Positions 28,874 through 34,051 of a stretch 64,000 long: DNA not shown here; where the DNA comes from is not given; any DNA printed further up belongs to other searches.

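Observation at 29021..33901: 1626-aa fusion of a HEAT-like solenoid, an HExxH motif and a MIDAS vWA domain, paired with the AAA+ gene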

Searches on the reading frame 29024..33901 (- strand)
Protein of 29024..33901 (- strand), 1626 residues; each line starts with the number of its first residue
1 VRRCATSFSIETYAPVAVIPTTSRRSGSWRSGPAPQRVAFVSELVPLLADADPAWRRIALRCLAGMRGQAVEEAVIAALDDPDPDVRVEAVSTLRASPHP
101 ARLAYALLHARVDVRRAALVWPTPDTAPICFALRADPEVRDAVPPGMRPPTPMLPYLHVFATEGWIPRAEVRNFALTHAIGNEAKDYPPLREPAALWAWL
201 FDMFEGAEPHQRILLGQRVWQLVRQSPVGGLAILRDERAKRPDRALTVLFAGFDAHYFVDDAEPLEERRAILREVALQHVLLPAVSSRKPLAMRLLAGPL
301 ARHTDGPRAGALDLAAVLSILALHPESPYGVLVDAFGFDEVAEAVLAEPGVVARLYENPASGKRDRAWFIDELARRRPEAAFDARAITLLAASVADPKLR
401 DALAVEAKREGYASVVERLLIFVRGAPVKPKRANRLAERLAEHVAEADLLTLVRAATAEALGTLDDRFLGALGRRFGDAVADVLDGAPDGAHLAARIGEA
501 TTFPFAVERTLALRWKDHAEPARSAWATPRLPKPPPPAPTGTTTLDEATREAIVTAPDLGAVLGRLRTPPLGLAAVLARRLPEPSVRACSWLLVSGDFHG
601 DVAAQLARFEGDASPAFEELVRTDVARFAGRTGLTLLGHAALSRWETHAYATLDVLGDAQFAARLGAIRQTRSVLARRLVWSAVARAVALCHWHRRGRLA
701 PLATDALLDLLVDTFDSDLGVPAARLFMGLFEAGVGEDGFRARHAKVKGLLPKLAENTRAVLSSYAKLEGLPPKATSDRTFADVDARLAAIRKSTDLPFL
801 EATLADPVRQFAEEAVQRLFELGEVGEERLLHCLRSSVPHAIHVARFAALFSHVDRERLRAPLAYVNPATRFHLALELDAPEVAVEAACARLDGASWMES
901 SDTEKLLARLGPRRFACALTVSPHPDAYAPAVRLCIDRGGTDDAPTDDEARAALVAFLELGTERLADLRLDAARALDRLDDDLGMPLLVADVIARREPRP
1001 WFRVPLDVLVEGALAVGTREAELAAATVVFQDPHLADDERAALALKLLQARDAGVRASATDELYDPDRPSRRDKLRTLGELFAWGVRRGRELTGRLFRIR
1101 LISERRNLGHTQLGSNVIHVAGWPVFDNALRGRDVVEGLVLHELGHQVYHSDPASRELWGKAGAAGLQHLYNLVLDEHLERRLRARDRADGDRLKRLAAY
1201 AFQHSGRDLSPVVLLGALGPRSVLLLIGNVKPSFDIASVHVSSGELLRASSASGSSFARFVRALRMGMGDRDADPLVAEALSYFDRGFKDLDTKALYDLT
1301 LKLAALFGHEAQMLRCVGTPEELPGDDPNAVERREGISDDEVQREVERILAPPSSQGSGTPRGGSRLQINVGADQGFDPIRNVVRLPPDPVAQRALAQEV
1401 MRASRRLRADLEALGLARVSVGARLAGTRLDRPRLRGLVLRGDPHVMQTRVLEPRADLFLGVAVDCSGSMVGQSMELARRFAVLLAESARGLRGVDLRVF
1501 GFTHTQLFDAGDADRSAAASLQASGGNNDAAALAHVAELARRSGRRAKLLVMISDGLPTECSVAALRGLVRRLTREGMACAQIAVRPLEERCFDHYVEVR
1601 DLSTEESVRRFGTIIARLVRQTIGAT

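Call 6: search_protein_families(library=pfam, proteins=[window:29024-33901:-], max_evalue=0.1)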
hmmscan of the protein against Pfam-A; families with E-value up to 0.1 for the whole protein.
window:29024-33901:- (1626 aa): 3 families
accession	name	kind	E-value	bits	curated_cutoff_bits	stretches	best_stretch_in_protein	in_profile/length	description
PF13646.12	HEAT_2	-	4e-08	33.9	27.7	1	42-119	2-83/88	HEAT repeats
PF00092.34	VWA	-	6.5e-05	23.7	23.8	1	1462-1587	4-141/174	von Willebrand factor type A domain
PF11775.14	CobT_C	-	0.0021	18.2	21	0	1463-1507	18-61/220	Cobalamin biosynthesis protein CobT VWA domain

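Call 8: search_protein_families(library=ncbifam, proteins=[window:29024-33901:-], max_evalue=0.1)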
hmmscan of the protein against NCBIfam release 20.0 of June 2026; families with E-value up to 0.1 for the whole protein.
window:29024-33901:- (1626 aa): 0 families

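Call 9: search_protein_families(library=padloc, proteins=[window:29024-33901:-], max_evalue=0.1)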
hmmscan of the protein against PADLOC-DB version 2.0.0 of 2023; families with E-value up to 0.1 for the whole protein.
window:29024-33901:- (1626 aa): 0 families

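Call 10: search_solved_structures(query=window:29024-33901:-, max_evalue=1)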
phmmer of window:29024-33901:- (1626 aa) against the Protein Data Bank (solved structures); distinct sequences matched with E-value up to 1: 2.
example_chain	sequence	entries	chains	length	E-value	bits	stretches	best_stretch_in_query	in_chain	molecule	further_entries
4zv6_A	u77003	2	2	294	0.026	15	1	41-93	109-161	AlphaRep-7 | alpha-Rep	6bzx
1ytl_A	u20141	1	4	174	0.33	11.3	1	1252-1317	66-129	Acetyl-CoA decarboxylase/synthase complex epsilon subunit 2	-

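Call 11: find_homologous_proteins(query=window:29024-33901:-, max_evalue=0.001)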
Query window:29024-33901:- (1626 aa): 14 proteins with E <= 0.001 among 8000 candidates.
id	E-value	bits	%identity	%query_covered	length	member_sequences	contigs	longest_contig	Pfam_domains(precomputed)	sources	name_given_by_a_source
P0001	0.0e+0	2979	97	86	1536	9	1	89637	PF13646.13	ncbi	ncbi:MAG: HEAT repeat domain-containing protein [Polyangiales bacterium]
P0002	0.0e+0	1791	57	98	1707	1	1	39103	-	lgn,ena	-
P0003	0.0e+0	1782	57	98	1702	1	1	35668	-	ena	-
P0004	0.0e+0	1780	58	98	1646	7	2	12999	PF13646.13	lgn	-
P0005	0.0e+0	1763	57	98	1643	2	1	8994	PF13646.13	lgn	-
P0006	0.0e+0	1762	57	98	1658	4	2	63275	PF13646.13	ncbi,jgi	jgi:hypothetical protein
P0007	0.0e+0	1758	58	98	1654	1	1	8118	PF13646.13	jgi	-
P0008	0.0e+0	1742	57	98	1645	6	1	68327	PF13646.13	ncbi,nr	ncbi:MAG: HEAT repeat domain-containing protein [Myxococcota bacterium]|nr:HEAT repeat domain-contai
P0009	4.3e-183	629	36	82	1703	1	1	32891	PF13646.13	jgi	jgi:hypothetical protein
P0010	1.0e-176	608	39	69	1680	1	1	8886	-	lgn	-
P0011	5.8e-176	606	38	69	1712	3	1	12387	-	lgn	-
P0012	3.9e-173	596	38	69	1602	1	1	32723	PF13646.13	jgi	jgi:hypothetical protein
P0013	2.3e-171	590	40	65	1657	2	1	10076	-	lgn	-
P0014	2.9e-169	583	49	38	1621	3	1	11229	-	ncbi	-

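Call 14: find_encoding_contigs(protein=P0008, flank=8000, max_places=2)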
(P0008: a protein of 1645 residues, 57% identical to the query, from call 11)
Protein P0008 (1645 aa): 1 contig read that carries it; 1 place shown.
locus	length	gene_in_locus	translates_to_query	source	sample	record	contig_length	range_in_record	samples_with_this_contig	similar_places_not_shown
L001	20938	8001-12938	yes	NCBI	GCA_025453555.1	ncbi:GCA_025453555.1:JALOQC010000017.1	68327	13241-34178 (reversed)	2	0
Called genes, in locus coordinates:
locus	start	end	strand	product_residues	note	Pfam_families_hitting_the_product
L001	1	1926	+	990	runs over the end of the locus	PF11617:Cu-binding_MopE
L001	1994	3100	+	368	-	PF01565:FAD_binding_4, PF02873:MurB_C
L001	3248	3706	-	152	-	-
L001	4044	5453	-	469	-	PF00069:Pkinase, PF07714:PK_Tyr_Ser-Thr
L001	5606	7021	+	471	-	PF00224:PK, PF02887:PK_C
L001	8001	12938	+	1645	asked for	PF13646:HEAT_2 (weak)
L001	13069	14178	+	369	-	PF13191:AAA_16 (faint), PF00004:AAA, PF07726:AAA_3 (weak), PF07728:AAA_5, PF13401:AAA_22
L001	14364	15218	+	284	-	-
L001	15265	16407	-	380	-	PF28492:Beta_helix_4 (faint)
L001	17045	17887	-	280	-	-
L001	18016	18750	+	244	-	-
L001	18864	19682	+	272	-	PF00459:Inositol_P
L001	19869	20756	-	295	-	PF10086:YhfC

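Call 15: find_encoding_contigs(protein=P0009, flank=8000, max_places=2)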
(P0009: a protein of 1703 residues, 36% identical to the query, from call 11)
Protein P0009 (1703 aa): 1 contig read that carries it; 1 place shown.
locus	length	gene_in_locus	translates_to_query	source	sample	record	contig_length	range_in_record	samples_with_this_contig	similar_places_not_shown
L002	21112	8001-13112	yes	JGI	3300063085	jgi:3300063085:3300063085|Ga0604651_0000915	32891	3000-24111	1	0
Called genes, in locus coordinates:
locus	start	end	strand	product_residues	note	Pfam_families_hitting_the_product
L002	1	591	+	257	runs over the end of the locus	PF20181:DUF6544, PF21900:DUF6920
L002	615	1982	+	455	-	-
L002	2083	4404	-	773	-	PF01315:Ald_Xan_dh_C, PF02738:MoCoBD_1, PF20256:MoCoBD_2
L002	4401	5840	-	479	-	PF00111:Fer2, PF01799:Fer2_2, PF00941:FAD_binding_5, PF03450:CO_deh_flav_C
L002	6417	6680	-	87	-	-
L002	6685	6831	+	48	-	-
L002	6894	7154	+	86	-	-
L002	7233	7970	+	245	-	-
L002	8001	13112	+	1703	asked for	PF13646:HEAT_2 (faint)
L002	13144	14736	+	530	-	PF13428:TPR_14 (faint)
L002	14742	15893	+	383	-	PF07250:Glyoxal_oxid_N (faint), PF13415:Beta-prop_FBX42 (weak), PF24681:Kelch_KLHDC2_KLHL20_DRC7 (faint), PF24981:Beta-prop_ATRN-LZTR1 (faint), PF01344:Kelch_1 (faint), PF07646:Kelch_2 (faint), PF13418:Beta-prop_TYW4 (weak)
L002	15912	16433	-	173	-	PF07484:Collar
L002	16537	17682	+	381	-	PF01078:Mg_chelatase (faint), PF00158:Sigma54_activat (faint), PF00004:AAA, PF07726:AAA_3 (weak), PF07728:AAA_5, PF13401:AAA_22 (faint)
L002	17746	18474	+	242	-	-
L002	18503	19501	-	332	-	PF00365:PFK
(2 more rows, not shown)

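Call 16: find_encoding_contigs(protein=P0012, flank=8000, max_places=2)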
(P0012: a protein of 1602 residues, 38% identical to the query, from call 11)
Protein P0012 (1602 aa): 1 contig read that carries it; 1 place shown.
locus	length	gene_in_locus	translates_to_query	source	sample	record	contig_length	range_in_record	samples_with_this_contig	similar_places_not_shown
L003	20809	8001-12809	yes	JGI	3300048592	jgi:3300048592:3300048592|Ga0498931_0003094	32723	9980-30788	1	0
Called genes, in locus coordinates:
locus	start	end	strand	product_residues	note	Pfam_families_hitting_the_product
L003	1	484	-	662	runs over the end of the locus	PF07676:PD40 (faint), PF26549:Tricorn_N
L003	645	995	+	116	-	-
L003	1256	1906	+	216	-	PF08713:DNA_alkylation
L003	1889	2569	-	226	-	PF02254:TrkA_N, PF13460:NAD_binding_10 (weak), PF02080:TrkA_C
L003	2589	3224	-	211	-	PF02254:TrkA_N, PF02080:TrkA_C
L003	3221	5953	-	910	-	PF00690:Cation_ATPase_N, PF00122:E1-E2_ATPase, PF13246:Cation_ATPase, PF00702:Hydrolase, PF00689:Cation_ATPase_C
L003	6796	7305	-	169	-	-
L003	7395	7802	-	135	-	-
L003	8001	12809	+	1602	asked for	PF13646:HEAT_2 (faint)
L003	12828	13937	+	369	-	PF05496:RuvB_N (faint), PF00158:Sigma54_activat (faint), PF13191:AAA_16 (weak), PF00004:AAA, PF07726:AAA_3 (weak), PF07728:AAA_5, PF13401:AAA_22 (weak)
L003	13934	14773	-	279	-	-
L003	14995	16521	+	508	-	-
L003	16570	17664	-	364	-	PF00155:Aminotran_1_2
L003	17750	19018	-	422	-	-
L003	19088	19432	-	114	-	-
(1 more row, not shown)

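Call 19: search_protein_families(library=pfam, alignment_id=A1, max_evalue=1)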
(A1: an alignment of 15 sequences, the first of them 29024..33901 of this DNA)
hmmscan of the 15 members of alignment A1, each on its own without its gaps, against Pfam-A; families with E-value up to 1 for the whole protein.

A. member 1, window:29024-33901:- (1626 aa): 5 families
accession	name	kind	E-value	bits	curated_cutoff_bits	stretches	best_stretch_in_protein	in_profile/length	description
PF13646.12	HEAT_2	-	4e-08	33.9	27.7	1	42-119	2-83/88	HEAT repeats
PF00092.34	VWA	-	6.5e-05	23.7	23.8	1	1462-1587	4-141/174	von Willebrand factor type A domain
PF11775.14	CobT_C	-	0.0021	18.2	21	1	1463-1507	18-61/220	Cobalamin biosynthesis protein CobT VWA domain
PF24371.1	DUF7527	-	0.17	11.8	27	1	980-1030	132-180/237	Domain of unknown function (DUF7527)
PF02985.28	HEAT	-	0.57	11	23.5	0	75-95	5-25/31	HEAT repeat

B. families by the number of members that match (of 15 scanned): 17 families
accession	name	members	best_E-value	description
PF13646.12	HEAT_2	13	4e-08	HEAT repeats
PF11775.14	CobT_C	13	3.5e-05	Cobalamin biosynthesis protein CobT VWA domain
PF00092.34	VWA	13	6.5e-05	von Willebrand factor type A domain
PF02985.28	HEAT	12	0.00028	HEAT repeat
PF13519.12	VWA_2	10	0.00011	von Willebrand factor type A domain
PF00514.29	Arm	3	0.013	Armadillo/beta-catenin-like repeat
PF13768.12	VWA_3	2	0.0013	von Willebrand factor type A domain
PF11239.13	DUF3040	2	0.017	Protein of unknown function (DUF3040)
PF05762.20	VWA_CoxE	1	0.0085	VWA domain containing CoxE-like protein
PF20128.4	DUF6518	1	0.01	Family of unknown function (DUF6518)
PF21581.3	SCD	1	0.018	Stromalin conservative domain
PF12312.13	NeA_P2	1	0.021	Nepovirus subgroup A polyprotein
PF05402.18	PqqD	1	0.058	Coenzyme PQQ synthesis protein D (PqqD)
PF21179.3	BldD-like_C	1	0.13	DNA-binding protein BldD-like, C-terminal domain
PF24371.1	DUF7527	1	0.17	Domain of unknown function (DUF7527)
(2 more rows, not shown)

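Call 27: search_solved_structures(query=L001:13069-14178:+, max_evalue=0.01)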
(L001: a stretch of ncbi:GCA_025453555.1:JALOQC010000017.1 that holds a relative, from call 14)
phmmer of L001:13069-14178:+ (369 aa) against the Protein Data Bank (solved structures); distinct sequences matched with E-value up to 0.01: 104 (the best 60 are shown).
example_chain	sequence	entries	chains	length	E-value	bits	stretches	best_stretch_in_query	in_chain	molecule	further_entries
6or5_A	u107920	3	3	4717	6.8e-17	64.9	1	110-287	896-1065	Midasin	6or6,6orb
6i27_A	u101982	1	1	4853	8.6e-14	54.7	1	110-292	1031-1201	Midasin,Midasin,Midasin,Midasin,Midasin,Midasin,Midasin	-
6i26_A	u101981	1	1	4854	8.6e-14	54.7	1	110-292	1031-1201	Midasin,Midasin,Midasin,Midasin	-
6hyp_A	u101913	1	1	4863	8.7e-14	54.7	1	110-292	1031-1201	Midasin,Midasin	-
5jcs_s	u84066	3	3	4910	9.1e-14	54.6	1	110-292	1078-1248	Midasin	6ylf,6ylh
7swl_A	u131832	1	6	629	3.7e-09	39.4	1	105-146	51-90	Rix7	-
7t3i_A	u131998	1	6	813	7.1e-09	38.5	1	105-146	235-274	Rix7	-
6mat_A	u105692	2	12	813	7.2e-09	38.5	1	105-146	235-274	Rix7 mutant | Rix7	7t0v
9bji_A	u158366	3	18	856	1.1e-08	37.9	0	110-139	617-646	Nuclear valosin-containing protein-like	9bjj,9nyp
9qh4_A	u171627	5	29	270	6.4e-07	32.1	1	106-309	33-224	Protein NorQ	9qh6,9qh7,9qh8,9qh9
5vc7_A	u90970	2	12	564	2.6e-06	30.1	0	110-145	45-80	VCP-like ATPase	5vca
9lgo_F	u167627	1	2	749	3.5e-06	29.7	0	110-169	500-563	ATPase family gene 2 protein homolog B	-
8rhn_O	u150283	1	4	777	4e-06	29.5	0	110-169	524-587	ATPase family gene 2 protein homolog B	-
5g4g_A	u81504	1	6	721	4.7e-06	29.2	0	82-140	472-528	VCP-LIKE ATPASE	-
5g4f_A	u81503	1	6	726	4.8e-06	29.2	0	82-140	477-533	VCP-LIKE ATPASE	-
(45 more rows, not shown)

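Call 82: find_encoding_contigs(protein=P0001, flank=10000, max_places=2)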
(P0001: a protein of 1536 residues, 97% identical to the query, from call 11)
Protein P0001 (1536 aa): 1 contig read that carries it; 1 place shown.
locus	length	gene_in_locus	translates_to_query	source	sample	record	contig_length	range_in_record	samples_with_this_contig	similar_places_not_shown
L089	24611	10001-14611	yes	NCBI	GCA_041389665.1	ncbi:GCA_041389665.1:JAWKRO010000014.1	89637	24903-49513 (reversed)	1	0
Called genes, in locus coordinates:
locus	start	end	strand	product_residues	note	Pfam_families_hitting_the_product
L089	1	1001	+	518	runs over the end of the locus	PF00069:Pkinase, PF03109:ABC1 (faint), PF07714:PK_Tyr_Ser-Thr, PF01636:APH (faint)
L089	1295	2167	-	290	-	PF02551:Acyl_CoA_thio (weak), PF13622:4HBT_3, PF20789:4HBT_3C, PF02551:Acyl_CoA_thio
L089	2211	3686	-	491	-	PF03853:YjeF_N, PF01256:Carb_kinase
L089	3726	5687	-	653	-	-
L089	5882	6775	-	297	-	PF02629:CoA_binding, PF13607:Succ_CoA_lig, PF00549:Ligase_CoA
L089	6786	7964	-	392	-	PF08442:ATP-grasp_2, PF13549:ATP-grasp_5 (weak), PF24948:Citrate_synth_N, PF00549:Ligase_CoA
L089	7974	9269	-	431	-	PF00180:Iso_dh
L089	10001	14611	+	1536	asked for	PF13646:HEAT_2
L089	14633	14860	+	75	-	-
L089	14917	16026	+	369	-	PF00158:Sigma54_activat (weak), PF13191:AAA_16 (weak), PF00004:AAA, PF07726:AAA_3 (weak), PF07728:AAA_5, PF13173:AAA_14 (faint), PF13401:AAA_22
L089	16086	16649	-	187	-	PF13521:AAA_28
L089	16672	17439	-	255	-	PF00481:PP2C, PF13672:PP2C_2, PF07228:SpoIIE (faint)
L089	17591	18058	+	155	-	-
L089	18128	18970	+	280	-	-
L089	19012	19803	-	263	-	PF14158:YndJ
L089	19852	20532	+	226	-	-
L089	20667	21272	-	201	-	PF00072:Response_reg, PF00196:GerE, PF04545:Sigma70_r4 (weak), PF08281:Sigma70_r4_2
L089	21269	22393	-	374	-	PF07730:HisKA_3, PF02518:HATPase_c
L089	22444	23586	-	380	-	PF00144:Beta-lactamase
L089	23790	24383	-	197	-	PF05724:TPMT, PF08241:Methyltransf_11 (weak), PF08242:Methyltransf_12, PF13649:Methyltransf_25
